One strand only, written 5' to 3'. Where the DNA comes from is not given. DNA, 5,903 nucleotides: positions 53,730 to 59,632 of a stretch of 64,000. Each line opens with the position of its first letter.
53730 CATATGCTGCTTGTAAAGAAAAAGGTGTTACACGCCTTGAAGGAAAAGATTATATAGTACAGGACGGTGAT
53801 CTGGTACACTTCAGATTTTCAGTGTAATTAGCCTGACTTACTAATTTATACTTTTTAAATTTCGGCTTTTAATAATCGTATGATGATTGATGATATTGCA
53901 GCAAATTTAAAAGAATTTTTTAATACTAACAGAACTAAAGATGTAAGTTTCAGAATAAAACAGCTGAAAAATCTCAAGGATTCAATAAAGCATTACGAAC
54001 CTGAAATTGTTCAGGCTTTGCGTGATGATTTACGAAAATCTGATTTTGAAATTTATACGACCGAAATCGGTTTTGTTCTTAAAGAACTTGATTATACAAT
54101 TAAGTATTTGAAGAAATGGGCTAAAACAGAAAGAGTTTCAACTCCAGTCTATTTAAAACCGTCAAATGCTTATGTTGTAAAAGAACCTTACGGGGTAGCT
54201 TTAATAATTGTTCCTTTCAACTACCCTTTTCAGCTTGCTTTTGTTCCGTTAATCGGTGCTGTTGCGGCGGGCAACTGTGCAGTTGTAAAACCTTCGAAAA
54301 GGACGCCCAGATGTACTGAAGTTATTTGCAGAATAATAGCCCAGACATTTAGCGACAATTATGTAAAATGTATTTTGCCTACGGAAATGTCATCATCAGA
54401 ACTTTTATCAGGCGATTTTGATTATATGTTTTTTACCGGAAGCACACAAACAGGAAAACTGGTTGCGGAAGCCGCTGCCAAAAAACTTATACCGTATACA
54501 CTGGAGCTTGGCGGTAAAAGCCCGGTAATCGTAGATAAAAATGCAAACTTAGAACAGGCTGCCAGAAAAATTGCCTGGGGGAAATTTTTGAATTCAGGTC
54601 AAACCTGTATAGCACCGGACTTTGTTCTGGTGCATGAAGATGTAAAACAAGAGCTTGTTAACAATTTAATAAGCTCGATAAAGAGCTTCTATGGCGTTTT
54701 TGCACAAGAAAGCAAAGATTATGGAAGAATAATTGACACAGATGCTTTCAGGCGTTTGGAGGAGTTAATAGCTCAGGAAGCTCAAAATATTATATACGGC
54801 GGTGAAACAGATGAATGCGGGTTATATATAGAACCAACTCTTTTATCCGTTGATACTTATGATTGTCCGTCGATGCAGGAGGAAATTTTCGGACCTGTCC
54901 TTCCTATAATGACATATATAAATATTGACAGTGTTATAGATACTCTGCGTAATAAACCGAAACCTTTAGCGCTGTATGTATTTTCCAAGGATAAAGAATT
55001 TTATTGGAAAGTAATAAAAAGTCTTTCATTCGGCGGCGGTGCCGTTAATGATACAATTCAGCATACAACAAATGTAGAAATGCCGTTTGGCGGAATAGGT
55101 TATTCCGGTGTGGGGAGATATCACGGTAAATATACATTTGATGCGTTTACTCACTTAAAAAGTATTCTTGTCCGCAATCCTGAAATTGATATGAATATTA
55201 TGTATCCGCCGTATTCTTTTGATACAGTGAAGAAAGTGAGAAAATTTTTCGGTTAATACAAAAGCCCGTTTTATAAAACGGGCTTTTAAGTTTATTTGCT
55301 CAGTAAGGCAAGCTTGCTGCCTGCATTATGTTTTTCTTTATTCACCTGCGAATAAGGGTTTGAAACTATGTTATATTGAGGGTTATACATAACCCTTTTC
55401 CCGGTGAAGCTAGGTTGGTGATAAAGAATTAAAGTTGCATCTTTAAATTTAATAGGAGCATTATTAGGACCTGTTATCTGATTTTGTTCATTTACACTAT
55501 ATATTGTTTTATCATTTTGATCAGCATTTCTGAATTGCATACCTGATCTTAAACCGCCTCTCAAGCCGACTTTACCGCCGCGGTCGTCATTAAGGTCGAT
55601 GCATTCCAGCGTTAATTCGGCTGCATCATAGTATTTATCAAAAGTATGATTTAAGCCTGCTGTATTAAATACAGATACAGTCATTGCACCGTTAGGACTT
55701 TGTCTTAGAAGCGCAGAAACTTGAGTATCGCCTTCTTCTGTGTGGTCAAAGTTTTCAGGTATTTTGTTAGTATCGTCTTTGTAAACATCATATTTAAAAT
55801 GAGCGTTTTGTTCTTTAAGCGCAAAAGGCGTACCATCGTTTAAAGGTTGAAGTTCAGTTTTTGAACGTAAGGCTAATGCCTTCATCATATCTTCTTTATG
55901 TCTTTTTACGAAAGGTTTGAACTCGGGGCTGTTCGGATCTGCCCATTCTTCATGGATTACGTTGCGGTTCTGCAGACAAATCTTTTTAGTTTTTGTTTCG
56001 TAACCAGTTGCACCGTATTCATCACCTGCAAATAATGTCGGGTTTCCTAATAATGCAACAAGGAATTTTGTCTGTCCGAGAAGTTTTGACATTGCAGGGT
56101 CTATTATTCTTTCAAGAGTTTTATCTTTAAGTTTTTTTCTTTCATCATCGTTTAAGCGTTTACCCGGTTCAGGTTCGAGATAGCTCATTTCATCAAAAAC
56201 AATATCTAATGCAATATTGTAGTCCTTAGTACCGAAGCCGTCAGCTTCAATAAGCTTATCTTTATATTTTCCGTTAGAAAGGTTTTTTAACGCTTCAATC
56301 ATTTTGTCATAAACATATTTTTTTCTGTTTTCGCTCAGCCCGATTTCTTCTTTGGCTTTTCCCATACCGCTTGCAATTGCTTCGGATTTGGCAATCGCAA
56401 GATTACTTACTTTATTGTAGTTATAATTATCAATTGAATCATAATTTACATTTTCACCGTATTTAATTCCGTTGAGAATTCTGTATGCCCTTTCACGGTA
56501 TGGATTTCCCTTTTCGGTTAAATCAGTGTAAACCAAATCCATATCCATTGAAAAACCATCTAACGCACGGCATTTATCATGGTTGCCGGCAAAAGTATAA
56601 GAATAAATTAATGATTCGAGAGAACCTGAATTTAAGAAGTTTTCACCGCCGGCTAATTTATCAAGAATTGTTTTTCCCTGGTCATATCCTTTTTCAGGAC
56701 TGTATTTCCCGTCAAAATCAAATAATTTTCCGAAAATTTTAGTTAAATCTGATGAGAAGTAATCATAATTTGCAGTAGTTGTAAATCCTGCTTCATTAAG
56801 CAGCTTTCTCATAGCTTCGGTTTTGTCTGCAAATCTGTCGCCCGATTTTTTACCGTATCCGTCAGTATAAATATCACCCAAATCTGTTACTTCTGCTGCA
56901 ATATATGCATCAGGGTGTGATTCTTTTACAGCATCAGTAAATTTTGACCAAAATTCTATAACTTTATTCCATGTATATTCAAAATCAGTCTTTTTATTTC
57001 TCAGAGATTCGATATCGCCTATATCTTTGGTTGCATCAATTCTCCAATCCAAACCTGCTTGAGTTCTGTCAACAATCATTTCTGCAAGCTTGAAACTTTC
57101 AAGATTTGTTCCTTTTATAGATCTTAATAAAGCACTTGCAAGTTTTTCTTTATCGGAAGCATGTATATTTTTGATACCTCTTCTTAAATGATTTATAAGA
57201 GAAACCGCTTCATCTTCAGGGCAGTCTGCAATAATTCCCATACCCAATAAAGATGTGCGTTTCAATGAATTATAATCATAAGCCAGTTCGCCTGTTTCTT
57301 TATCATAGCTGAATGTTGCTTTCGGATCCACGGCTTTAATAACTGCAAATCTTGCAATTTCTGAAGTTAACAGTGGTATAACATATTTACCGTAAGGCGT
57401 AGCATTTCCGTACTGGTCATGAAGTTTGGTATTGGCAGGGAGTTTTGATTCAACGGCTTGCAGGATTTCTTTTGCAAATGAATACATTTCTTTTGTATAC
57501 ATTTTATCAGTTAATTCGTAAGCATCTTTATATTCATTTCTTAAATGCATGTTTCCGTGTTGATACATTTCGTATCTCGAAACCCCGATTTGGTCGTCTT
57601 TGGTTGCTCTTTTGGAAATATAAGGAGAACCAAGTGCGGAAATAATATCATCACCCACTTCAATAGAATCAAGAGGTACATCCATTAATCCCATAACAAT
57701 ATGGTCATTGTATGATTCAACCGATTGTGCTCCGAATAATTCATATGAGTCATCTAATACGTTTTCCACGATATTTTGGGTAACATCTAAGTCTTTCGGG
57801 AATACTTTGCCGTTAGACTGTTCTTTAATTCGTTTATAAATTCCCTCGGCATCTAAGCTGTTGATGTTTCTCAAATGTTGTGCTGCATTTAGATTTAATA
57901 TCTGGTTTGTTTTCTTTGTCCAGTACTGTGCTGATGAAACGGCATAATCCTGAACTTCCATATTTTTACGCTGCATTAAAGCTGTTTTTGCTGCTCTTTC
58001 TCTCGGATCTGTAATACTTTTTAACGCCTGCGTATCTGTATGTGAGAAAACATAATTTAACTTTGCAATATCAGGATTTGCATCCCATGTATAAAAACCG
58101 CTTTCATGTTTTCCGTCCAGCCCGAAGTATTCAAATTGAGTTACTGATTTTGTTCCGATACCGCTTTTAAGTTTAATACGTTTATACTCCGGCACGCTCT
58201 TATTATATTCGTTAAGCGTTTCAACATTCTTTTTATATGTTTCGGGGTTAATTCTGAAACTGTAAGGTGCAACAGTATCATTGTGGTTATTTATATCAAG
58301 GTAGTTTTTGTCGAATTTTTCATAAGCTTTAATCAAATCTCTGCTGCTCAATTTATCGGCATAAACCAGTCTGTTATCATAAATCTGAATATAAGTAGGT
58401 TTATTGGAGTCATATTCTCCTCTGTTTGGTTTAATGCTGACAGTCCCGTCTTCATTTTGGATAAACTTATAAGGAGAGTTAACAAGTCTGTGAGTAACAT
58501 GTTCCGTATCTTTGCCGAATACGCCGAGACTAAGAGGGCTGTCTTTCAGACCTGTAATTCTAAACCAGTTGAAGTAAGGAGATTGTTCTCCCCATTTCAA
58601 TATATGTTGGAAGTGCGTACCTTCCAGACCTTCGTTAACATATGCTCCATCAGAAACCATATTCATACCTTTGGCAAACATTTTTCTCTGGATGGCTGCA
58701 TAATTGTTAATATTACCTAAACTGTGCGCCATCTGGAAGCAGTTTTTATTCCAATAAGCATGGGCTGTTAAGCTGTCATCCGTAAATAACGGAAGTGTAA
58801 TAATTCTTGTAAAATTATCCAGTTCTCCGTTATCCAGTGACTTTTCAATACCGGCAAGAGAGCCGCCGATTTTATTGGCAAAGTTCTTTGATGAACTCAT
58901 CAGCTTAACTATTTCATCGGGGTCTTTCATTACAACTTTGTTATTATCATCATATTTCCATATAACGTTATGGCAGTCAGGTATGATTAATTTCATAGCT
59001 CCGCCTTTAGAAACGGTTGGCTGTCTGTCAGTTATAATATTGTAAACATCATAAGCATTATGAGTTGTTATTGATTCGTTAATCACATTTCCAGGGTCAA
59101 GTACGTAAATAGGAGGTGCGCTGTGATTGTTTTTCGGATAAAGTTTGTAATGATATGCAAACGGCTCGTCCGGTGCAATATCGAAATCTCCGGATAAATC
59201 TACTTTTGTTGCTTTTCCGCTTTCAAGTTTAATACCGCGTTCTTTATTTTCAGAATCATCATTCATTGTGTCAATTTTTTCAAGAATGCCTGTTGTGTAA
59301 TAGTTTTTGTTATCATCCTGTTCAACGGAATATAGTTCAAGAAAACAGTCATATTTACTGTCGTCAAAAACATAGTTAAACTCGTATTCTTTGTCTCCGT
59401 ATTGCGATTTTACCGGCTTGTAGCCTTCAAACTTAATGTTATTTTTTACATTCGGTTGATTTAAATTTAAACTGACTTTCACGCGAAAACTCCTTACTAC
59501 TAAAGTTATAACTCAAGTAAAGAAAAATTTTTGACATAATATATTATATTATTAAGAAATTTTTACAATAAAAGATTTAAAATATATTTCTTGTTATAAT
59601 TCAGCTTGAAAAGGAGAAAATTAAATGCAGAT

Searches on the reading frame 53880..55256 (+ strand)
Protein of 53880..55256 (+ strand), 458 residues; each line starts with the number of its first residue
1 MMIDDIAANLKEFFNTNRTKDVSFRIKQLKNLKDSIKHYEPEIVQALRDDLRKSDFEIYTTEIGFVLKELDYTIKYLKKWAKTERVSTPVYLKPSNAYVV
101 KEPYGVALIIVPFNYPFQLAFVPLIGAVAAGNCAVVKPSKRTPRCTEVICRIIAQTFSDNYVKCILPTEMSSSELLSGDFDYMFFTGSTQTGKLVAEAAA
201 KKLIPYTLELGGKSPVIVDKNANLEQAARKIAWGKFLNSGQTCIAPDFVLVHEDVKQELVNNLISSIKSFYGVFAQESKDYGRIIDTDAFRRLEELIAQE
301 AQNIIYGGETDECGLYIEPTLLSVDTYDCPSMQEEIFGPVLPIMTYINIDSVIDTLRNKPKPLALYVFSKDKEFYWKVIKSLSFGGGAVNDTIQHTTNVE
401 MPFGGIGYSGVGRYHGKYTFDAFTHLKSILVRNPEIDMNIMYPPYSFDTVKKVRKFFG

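Call 16: search_protein_families(library=pfam, proteins=[window:53880-55256:+], max_evalue=0.001)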
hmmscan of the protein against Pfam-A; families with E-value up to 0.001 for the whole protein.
window:53880-55256:+ (458 aa): 2 families
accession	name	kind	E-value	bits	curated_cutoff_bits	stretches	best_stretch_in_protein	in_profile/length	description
PF00171.27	Aldedh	-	2.5e-88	297.1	23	1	5-429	33-461/461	Aldehyde dehydrogenase family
PF05893.19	LuxC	-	6.6e-07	29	21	1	69-282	66-274/401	Acyl-CoA reductase (LuxC)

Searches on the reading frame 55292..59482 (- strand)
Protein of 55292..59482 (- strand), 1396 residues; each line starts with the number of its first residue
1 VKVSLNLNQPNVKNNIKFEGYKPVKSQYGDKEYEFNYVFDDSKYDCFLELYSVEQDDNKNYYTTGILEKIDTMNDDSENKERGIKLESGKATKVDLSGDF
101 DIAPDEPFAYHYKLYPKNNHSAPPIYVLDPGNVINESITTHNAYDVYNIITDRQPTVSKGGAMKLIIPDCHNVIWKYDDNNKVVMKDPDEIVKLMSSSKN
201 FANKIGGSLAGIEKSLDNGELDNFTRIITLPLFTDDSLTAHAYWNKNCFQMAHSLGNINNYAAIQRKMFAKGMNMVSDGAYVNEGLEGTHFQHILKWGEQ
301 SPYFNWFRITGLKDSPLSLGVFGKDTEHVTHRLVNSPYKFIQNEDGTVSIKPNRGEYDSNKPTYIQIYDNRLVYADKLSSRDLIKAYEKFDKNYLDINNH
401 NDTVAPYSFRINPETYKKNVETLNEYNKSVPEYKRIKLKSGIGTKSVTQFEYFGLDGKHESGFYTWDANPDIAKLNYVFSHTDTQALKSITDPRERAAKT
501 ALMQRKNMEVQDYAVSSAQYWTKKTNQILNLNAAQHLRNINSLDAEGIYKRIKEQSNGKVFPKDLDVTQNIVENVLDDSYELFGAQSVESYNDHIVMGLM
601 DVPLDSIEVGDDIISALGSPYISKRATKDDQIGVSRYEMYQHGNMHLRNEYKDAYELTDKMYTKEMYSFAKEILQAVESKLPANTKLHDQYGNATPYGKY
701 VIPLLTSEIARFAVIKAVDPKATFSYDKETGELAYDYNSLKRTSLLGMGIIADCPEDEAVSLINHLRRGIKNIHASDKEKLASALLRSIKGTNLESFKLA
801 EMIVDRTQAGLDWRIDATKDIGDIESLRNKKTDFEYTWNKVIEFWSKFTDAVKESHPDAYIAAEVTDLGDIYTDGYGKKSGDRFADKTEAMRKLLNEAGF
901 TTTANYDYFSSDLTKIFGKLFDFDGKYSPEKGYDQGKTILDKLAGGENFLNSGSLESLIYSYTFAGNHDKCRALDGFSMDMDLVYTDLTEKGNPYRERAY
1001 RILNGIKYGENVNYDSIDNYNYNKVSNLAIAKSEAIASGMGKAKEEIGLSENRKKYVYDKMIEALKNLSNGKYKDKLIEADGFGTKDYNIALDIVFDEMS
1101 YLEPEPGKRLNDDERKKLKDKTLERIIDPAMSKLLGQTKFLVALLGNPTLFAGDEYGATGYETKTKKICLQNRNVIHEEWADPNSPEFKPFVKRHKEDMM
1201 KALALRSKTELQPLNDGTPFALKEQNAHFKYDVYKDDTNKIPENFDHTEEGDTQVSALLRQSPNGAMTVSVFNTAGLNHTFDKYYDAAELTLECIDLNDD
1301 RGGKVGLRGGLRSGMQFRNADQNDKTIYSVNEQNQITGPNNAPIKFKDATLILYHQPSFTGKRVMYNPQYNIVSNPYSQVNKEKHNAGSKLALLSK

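Call 16: search_protein_families(library=pfam, proteins=[window:55292-59482:-], max_evalue=0.001)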
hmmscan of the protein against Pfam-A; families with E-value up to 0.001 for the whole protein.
window:55292-59482:- (1396 aa): 0 families

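Call 20: search_protein_families(library=ncbifam, proteins=[window:55292-59482:-], max_evalue=0.01)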
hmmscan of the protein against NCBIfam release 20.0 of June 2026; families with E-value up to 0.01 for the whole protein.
window:55292-59482:- (1396 aa): 2 families
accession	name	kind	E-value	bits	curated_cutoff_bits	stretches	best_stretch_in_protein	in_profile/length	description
NF008051.0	PRK10785.1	equivalog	2.1e-06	26.2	568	1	176-293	148-260/607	maltodextrin glucosidase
NF011085.0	PRK14511.1-2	equivalog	0.00025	19.3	1312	1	230-329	39-138/873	malto-oligosyltrehalose synthase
